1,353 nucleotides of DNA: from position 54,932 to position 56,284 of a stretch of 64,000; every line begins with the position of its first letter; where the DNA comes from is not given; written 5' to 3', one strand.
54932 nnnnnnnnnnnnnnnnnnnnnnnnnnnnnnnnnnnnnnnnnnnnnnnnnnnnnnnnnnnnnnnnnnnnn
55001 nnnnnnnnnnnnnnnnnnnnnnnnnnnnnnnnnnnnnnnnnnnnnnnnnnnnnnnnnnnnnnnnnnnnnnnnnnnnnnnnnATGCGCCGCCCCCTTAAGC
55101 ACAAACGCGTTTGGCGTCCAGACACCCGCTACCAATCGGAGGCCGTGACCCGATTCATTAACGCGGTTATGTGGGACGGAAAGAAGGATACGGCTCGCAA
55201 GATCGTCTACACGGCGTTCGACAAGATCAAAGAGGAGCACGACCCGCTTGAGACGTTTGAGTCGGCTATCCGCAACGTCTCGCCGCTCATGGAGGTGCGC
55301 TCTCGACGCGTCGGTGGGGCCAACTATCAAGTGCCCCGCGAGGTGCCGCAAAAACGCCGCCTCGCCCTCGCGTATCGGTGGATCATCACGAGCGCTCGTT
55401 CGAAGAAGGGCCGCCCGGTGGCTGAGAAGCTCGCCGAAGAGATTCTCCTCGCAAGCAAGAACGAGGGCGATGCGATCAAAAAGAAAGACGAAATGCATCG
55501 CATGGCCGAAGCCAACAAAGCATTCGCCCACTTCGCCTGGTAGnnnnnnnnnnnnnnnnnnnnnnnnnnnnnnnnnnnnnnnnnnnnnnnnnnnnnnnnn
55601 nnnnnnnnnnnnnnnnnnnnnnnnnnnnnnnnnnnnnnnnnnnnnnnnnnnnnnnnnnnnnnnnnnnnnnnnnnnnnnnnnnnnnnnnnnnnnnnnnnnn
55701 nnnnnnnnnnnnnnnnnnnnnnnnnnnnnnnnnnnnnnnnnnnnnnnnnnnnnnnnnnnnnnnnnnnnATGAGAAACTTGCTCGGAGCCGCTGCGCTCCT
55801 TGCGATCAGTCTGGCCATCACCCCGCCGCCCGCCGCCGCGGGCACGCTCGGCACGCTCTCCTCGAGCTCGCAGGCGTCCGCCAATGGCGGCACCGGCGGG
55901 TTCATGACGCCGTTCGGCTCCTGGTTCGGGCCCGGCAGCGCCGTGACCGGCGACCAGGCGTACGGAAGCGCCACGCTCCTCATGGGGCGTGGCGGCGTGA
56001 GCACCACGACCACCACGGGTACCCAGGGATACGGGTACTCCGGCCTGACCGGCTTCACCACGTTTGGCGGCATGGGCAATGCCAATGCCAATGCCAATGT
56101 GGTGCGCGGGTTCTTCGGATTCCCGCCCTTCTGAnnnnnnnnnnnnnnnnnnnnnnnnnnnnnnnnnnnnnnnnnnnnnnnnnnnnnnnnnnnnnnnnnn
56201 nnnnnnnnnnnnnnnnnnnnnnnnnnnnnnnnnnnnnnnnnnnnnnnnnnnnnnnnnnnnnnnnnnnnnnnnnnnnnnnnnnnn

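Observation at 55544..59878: The str operon (rpsL-rpsG-fusA) is interrupted by a 4.3-kb composite insertion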

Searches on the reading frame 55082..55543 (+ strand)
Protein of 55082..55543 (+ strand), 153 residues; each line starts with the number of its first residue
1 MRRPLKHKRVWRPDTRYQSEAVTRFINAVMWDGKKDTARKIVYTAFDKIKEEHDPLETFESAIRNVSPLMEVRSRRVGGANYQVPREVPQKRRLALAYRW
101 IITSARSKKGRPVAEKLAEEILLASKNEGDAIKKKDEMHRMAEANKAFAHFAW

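Call 3: search_protein_families(library=pfam, proteins=[window:55082-55543:+], max_evalue=0.01)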
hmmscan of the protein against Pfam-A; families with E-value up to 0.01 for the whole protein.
window:55082-55543:+ (153 aa): 1 family
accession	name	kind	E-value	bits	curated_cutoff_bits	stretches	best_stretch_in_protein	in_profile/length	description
PF00177.27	Ribosomal_S7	-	5.3e-58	195.3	24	1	2-146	2-148/148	Ribosomal protein S7p/S5e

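Call 15: find_encoding_contigs(protein=window:55082-55543:+, flank=8000, max_places=10)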
Protein window:55082-55543:+ (153 aa): 1 contig read that carries it; 1 place shown.
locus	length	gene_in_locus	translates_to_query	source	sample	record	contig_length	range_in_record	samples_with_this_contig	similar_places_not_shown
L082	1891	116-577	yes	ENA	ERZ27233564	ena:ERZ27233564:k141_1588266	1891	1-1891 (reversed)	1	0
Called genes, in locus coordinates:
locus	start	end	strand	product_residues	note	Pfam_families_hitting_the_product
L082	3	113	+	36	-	?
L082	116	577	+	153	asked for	PF00177:Ribosomal_S7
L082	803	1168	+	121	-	-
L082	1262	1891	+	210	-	?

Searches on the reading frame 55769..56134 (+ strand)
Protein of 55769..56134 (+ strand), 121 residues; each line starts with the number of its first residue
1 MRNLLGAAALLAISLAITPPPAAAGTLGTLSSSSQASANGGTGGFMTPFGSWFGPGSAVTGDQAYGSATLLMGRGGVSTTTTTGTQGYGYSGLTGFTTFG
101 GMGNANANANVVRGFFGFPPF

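Call 3: search_protein_families(library=pfam, proteins=[window:55769-56134:+], max_evalue=0.01)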
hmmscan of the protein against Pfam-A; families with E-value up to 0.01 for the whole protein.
window:55769-56134:+ (121 aa): 0 families

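Call 23: search_protein_families(library=phrogs, proteins=[window:55769-56134:+], max_evalue=0.01)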
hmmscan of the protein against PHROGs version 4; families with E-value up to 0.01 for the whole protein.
window:55769-56134:+ (121 aa): 0 families

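Call 24: search_protein_families(library=ncbifam, proteins=[window:55769-56134:+], max_evalue=0.01)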
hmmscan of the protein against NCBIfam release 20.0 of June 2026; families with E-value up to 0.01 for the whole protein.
window:55769-56134:+ (121 aa): 0 families
